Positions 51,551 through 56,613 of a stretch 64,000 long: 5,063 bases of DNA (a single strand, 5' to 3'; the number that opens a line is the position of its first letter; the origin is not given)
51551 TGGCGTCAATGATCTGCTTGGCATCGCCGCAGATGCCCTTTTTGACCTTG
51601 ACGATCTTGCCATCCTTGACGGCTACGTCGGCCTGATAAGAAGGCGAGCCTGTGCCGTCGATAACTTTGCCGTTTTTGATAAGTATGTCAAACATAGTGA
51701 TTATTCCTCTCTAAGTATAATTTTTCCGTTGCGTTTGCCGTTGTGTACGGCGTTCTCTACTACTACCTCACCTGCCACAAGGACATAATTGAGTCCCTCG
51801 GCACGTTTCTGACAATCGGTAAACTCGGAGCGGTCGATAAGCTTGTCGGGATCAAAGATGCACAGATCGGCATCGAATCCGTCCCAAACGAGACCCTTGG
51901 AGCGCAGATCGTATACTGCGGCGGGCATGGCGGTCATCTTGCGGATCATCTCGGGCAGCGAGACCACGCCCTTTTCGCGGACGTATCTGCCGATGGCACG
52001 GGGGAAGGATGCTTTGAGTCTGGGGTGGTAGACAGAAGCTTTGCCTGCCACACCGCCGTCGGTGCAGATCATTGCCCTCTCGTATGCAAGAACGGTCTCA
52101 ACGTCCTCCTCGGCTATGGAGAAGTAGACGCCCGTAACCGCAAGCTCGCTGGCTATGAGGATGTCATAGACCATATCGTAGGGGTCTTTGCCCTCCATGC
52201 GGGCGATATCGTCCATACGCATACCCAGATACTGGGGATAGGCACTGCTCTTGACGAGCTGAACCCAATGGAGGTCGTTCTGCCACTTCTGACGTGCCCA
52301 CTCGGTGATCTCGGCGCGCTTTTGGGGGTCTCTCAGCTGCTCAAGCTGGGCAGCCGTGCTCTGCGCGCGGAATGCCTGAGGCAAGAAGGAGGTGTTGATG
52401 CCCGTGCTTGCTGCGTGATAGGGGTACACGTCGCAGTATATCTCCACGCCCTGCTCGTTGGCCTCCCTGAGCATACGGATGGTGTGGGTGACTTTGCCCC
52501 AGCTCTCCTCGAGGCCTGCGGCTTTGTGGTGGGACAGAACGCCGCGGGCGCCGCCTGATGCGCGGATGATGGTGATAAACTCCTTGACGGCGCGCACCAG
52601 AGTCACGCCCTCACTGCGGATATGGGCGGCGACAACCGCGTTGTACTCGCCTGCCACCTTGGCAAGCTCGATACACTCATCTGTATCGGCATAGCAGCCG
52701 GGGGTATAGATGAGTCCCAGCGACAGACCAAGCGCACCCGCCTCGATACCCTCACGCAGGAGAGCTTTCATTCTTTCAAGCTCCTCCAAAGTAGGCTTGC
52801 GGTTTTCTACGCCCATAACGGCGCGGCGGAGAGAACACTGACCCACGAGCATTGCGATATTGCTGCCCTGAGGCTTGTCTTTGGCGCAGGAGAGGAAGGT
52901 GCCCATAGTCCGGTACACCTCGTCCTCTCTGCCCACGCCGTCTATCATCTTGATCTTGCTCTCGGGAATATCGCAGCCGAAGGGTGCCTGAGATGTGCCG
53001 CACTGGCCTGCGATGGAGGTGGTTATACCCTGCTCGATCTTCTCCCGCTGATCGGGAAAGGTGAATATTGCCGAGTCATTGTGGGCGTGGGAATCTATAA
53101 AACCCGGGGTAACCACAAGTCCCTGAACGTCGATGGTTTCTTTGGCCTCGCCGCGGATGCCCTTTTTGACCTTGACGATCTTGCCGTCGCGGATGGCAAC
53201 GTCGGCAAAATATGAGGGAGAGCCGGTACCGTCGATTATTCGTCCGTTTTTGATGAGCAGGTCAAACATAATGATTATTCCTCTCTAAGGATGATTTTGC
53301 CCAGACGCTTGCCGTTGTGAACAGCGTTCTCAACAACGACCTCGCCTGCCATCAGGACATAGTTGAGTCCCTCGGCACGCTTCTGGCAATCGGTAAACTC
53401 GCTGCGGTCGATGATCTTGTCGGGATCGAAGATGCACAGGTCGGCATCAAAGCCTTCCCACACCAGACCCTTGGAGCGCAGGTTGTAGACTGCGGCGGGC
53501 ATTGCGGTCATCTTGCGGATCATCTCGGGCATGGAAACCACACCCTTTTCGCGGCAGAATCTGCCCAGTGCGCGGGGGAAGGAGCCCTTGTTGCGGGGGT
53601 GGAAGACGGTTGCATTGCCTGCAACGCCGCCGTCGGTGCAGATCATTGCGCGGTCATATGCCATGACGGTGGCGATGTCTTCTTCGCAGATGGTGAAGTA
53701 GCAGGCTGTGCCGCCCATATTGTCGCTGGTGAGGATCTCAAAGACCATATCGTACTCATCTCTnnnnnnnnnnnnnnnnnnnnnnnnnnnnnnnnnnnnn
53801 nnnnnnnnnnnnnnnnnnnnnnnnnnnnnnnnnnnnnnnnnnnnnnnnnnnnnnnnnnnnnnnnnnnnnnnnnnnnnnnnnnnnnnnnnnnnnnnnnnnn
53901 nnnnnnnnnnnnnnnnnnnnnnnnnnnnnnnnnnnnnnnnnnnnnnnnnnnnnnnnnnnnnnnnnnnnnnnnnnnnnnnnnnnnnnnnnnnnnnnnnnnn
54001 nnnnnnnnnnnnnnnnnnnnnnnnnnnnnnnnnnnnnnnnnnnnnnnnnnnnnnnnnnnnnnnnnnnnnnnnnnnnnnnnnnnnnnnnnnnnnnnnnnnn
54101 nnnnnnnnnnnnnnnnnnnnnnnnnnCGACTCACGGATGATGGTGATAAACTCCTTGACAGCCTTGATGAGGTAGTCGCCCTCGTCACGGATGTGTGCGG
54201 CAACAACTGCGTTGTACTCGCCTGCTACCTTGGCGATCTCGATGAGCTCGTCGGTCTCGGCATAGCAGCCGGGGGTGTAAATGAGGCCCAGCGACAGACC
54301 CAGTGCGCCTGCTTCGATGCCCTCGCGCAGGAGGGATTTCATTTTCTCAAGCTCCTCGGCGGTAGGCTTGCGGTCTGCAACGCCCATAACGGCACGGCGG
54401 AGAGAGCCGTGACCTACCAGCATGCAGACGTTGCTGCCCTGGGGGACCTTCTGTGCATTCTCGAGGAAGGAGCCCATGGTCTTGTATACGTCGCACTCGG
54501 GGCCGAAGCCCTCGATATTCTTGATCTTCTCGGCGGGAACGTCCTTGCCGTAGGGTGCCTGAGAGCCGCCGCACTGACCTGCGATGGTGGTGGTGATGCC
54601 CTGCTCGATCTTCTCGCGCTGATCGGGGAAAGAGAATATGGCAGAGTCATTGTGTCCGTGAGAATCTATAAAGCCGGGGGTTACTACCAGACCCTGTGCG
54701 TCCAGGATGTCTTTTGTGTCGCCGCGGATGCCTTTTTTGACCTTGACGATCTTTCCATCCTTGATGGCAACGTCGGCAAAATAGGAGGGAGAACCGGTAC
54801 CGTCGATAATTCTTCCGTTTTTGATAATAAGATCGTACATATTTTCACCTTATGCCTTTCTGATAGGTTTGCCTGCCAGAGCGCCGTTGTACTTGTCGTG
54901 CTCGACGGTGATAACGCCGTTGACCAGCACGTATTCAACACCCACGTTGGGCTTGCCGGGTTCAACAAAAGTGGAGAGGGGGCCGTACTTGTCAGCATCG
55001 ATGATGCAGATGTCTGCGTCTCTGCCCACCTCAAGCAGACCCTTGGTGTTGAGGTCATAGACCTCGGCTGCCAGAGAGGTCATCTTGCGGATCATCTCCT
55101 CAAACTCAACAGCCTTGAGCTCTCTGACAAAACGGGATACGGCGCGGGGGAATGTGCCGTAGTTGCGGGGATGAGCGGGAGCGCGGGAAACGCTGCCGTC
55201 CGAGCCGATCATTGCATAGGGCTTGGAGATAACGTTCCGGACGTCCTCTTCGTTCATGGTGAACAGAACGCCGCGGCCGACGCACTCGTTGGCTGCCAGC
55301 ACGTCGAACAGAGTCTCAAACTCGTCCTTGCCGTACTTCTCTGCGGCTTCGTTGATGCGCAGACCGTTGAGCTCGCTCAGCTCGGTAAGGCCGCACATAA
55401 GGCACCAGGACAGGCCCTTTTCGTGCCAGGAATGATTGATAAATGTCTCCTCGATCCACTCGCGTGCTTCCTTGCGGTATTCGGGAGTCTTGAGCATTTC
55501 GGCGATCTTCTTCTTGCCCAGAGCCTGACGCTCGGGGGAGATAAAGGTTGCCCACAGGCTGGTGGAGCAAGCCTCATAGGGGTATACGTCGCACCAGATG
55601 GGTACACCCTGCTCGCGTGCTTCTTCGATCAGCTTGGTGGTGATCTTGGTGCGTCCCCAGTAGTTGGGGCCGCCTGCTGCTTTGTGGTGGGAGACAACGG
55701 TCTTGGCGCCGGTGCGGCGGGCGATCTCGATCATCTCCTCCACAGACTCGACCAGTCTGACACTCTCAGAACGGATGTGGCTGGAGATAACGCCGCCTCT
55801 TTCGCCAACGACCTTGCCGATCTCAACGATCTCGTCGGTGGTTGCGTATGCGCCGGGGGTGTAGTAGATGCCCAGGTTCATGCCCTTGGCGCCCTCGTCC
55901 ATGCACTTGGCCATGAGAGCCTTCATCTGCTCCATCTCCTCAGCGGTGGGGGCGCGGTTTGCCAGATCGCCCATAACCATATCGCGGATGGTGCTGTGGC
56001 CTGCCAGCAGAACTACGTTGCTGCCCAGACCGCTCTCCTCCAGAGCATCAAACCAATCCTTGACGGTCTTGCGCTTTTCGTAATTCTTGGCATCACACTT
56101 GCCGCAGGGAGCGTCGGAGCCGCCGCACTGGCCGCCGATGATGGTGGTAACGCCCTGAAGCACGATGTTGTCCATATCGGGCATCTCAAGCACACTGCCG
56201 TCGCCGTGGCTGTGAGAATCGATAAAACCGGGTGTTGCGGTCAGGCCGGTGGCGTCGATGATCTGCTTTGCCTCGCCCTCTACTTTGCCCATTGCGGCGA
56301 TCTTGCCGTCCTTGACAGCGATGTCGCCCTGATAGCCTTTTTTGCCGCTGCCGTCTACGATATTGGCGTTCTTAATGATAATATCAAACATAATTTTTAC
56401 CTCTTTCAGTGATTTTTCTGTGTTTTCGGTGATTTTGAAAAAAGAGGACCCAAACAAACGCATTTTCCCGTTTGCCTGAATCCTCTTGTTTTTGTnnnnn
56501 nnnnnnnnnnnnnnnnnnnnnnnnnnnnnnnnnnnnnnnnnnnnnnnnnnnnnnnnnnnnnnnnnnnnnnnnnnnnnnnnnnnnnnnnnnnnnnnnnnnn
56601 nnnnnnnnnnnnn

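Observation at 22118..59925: Hypothesis: one coherent surface-capture, uptake and intracellular-hydrolysis locus for D-amino-acid or N-acyl peptides (possibly cell-wall scavenging)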

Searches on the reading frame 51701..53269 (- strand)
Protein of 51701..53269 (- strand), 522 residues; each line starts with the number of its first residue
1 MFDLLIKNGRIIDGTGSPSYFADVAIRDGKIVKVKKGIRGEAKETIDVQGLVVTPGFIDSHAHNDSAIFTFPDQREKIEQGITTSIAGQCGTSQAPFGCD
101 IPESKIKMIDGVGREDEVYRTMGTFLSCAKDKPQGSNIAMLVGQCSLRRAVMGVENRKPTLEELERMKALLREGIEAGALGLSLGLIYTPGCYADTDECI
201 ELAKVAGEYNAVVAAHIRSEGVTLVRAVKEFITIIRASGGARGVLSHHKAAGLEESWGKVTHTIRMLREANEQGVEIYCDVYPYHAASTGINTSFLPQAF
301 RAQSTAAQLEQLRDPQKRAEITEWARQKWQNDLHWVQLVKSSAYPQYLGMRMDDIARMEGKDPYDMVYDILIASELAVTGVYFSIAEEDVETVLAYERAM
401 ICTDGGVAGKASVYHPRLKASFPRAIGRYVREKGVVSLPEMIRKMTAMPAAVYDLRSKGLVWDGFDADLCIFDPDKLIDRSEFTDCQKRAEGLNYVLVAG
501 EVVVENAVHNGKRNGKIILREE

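Call 4: search_protein_families(library=pfam, proteins=[window:51701-53269:-], max_evalue=0.01)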
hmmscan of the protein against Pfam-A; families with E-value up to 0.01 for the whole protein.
window:51701-53269:- (522 aa): 3 families
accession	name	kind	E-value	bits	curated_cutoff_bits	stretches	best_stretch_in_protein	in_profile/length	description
PF07969.17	Amidohydro_3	-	5.4e-24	85.9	29.7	2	44-297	1-249/472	Amidohydrolase family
PF01979.26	Amidohydro_1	-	6.2e-16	59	25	2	399-502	245-344/345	Amidohydrolase family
PF00449.26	Urease_alpha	-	0.0082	16.9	23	0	2-47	66-109/121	Urease alpha-subunit, N-terminal domain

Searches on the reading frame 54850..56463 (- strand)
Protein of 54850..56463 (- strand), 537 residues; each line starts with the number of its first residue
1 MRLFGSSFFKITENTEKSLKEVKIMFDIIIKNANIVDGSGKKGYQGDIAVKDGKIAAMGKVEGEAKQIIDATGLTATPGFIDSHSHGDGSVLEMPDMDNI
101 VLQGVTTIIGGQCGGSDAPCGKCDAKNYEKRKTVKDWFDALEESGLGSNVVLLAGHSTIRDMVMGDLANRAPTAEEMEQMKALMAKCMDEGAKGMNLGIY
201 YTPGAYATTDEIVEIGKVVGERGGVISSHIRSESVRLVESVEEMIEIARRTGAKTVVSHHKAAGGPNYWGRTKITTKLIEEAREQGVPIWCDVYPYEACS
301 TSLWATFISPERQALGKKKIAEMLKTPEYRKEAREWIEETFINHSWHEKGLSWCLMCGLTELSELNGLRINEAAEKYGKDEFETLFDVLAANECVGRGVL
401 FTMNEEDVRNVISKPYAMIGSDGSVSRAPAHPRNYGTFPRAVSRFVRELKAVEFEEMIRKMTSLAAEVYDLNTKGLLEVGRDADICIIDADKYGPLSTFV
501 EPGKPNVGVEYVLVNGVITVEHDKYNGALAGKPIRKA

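Call 5: search_protein_families(library=pfam, proteins=[window:54850-56463:-], max_evalue=0.01)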
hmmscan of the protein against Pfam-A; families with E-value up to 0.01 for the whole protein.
window:54850-56463:- (537 aa): 3 families
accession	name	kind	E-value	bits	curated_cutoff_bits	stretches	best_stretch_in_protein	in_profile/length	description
PF07969.17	Amidohydro_3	-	2.5e-27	96.9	29.7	2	406-520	357-472/472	Amidohydrolase family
PF01979.26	Amidohydro_1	-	9.2e-13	48.6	25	2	418-518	246-344/345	Amidohydrolase family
PF00449.26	Urease_alpha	-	0.00018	22.3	23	1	21-61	61-99/121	Urease alpha-subunit, N-terminal domain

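Call 6: search_protein_families(library=ncbifam, proteins=[window:54850-56463:-], max_evalue=0.001)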
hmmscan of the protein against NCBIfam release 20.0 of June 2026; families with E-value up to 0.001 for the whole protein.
window:54850-56463:- (537 aa): 59 families (the best 25 are shown)
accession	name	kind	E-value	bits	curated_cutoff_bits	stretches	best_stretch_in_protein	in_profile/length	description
NF006560.0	PRK09061.1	subfamily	2.5e-60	204.3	340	2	19-316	19-312/517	amidohydrolase family protein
NF006689.0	PRK09237.1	equivalog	4.2e-20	71.7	371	1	25-114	2-96/383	amidohydrolase/deacetylase family metallohydrolase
TIGR01178.1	ade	equivalog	5.3e-19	68.1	472.5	1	27-109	1-82/552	adenine deaminase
NF009941.0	PRK13404.1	subfamily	3.7e-16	58.8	647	1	25-89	3-65/478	dihydropyrimidinase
NF006559.0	PRK09060.1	equivalog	2.1e-15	56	482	1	25-87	4-65/444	dihydroorotase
TIGR03583.1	EF_0837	hypoth_equivalog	8.1e-15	54.7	432.15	1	27-116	2-91/365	amidohydrolase/deacetylase family metallohydrolase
NF004839.0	PRK06189.1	equivalog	2.8e-14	52.6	631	1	25-87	2-63/451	allantoinase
NF005791.0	PRK07627.1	equivalog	3e-14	52.8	442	1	27-84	2-61/425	dihydroorotase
TIGR03178.1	allantoinase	equivalog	7.8e-14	51.3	357.85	1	27-86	1-59/441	allantoinase AllB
NF005960.0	PRK08044.1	equivalog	9.6e-14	50.9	688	1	25-86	2-61/453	allantoinase AllB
TIGR00857.1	pyrC_multi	subfamily_domain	1.2e-13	50.9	279.05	1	42-295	2-245/412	dihydroorotase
TIGR02033.1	D-hydantoinase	equivalog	5.6e-13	48.6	393.25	1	28-234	1-187/454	dihydropyrimidinase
NF006839.0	PRK09357.1-4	equivalog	5.9e-12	44.9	576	1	28-86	2-61/422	dihydroorotase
NF004995.0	PRK06380.1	subfamily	8.5e-12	44.8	567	1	28-87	3-63/418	metal-dependent hydrolase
NF009059.0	PRK12393.1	equivalog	1e-11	44.3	543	1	26-92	5-76/460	amidohydrolase family protein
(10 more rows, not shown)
